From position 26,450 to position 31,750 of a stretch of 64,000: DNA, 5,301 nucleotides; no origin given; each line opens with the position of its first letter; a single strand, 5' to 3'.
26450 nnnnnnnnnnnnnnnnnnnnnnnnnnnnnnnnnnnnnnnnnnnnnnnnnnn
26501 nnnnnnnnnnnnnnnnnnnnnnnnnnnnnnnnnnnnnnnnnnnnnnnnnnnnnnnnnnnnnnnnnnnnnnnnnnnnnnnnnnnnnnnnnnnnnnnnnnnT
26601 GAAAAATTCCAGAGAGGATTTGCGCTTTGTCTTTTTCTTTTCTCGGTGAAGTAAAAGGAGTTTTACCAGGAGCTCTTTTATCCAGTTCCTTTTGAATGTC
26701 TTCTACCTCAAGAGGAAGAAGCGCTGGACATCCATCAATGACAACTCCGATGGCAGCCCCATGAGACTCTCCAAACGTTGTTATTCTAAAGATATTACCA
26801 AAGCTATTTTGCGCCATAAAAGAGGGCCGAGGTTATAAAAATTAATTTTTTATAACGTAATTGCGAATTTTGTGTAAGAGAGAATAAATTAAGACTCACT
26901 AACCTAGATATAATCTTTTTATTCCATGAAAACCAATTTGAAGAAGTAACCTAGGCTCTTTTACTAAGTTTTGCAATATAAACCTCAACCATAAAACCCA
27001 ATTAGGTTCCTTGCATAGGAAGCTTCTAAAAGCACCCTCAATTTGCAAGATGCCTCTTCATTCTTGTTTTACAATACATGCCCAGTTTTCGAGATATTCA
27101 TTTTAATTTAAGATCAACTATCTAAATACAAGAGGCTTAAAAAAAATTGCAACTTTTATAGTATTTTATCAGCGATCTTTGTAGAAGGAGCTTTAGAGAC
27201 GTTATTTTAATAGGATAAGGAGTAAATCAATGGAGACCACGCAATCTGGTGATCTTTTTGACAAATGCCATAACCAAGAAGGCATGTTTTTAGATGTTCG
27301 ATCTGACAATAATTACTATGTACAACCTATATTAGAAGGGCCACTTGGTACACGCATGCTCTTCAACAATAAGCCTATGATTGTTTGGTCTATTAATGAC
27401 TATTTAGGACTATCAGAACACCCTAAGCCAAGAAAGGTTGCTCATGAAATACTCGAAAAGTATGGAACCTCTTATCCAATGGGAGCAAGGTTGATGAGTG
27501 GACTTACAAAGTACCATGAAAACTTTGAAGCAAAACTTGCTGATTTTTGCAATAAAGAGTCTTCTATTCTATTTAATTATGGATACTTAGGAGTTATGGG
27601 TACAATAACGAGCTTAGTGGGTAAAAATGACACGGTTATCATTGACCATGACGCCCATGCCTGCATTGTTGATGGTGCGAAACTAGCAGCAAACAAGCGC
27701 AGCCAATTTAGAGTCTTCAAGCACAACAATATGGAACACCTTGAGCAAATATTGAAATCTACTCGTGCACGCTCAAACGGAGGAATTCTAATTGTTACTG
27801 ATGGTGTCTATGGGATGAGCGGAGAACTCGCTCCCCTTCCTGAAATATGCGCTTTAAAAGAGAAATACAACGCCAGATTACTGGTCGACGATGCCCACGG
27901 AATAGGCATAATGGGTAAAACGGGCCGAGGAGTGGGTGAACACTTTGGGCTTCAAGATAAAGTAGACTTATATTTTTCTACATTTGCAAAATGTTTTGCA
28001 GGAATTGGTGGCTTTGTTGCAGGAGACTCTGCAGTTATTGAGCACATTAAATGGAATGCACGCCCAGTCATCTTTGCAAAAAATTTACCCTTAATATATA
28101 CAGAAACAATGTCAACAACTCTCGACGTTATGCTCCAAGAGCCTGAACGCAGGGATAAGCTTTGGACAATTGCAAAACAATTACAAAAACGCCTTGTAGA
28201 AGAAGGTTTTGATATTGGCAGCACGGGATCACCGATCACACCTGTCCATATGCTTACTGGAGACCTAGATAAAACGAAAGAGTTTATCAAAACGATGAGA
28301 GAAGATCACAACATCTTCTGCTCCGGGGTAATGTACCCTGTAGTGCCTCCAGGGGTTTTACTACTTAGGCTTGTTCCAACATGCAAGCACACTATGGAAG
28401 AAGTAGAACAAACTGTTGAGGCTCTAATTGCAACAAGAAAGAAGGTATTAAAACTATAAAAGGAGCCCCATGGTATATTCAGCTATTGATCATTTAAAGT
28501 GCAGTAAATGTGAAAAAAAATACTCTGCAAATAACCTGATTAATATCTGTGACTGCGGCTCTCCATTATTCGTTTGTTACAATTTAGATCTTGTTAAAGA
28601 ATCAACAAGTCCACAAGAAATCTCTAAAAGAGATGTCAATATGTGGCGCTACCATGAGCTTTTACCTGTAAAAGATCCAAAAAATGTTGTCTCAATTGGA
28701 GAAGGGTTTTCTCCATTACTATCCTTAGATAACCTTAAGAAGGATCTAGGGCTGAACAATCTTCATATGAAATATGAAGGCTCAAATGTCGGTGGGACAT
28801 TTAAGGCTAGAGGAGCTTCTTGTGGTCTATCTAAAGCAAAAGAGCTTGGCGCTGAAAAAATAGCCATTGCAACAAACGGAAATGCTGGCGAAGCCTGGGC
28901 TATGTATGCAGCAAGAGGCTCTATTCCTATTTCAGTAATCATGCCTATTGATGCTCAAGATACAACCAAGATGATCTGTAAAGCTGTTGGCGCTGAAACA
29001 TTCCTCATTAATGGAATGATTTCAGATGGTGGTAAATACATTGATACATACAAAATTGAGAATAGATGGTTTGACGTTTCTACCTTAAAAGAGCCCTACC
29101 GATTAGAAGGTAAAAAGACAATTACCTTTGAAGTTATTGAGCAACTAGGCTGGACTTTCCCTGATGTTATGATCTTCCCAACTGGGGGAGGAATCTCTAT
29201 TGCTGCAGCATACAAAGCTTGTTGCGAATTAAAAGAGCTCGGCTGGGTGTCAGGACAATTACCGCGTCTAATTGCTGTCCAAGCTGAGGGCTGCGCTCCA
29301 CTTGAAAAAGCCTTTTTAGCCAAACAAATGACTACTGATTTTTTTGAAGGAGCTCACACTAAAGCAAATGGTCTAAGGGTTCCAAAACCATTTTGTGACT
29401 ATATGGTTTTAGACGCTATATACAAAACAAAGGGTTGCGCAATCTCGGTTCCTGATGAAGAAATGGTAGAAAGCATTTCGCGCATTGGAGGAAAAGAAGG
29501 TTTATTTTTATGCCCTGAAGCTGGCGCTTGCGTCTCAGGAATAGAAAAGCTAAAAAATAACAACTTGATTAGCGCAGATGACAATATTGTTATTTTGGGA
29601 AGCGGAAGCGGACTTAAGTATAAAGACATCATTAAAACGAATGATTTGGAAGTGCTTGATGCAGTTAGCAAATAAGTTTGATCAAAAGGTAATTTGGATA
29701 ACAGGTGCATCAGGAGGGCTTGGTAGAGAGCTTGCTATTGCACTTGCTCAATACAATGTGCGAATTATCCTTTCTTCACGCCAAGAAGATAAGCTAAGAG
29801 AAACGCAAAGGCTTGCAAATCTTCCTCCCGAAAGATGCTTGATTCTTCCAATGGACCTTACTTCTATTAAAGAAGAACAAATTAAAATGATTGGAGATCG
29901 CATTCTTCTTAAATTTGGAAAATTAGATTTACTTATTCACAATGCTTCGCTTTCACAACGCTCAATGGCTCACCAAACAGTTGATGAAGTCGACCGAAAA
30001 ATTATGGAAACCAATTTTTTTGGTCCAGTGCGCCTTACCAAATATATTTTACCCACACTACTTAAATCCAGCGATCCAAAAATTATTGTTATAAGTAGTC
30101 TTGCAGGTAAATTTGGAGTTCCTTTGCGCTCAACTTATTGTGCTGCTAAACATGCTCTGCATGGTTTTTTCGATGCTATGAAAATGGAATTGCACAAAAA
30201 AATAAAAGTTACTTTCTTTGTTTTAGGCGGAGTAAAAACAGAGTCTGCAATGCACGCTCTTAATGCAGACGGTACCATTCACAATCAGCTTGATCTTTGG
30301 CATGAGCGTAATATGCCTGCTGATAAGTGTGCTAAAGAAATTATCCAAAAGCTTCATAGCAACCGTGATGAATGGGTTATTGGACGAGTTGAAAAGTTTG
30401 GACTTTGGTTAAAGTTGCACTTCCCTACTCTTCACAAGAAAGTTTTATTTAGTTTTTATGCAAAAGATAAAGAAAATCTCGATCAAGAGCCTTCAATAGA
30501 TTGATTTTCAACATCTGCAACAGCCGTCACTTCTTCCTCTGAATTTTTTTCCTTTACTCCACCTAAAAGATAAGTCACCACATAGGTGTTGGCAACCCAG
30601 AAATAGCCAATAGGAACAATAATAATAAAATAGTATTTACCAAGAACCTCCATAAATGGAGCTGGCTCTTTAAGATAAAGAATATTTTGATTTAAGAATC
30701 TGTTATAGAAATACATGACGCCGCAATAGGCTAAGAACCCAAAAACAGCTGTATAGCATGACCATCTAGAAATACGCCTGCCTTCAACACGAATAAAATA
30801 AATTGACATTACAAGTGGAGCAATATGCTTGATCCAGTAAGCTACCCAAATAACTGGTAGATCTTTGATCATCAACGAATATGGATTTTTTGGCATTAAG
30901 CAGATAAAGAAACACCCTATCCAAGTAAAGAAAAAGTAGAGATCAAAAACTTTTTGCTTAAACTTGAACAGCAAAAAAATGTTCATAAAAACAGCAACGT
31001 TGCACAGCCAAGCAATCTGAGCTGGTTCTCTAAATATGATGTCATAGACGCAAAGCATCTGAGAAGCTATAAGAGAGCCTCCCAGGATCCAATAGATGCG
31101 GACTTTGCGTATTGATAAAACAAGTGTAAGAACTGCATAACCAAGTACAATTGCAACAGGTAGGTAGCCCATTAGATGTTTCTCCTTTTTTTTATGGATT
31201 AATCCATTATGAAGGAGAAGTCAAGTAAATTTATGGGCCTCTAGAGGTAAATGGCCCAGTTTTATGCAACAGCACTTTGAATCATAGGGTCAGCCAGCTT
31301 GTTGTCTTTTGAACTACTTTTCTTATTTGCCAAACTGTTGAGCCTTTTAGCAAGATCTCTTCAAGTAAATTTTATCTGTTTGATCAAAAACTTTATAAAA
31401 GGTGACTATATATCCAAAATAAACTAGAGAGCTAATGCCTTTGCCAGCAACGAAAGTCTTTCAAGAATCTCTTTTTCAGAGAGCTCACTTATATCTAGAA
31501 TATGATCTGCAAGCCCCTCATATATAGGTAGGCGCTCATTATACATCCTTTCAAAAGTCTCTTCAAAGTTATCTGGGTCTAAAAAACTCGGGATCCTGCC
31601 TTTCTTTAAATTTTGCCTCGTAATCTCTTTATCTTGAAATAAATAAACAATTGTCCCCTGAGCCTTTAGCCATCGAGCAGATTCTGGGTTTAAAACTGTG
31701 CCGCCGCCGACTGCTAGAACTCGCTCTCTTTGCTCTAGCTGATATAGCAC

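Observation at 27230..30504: SPT-like alpha-oxoamine synthase + ThrC-like PLP enzyme + SDR operon: candidate sphingoid/sulfonolipid (capnine-type) long-chain-base pathway in a chlamydial genome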

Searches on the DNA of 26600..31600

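Call 69: search_rna_families(source=window, start=26600, end=31600, threshold=evalue, max_evalue=1)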
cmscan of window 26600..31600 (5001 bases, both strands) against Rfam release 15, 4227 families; matches with E-value up to 1: 0.
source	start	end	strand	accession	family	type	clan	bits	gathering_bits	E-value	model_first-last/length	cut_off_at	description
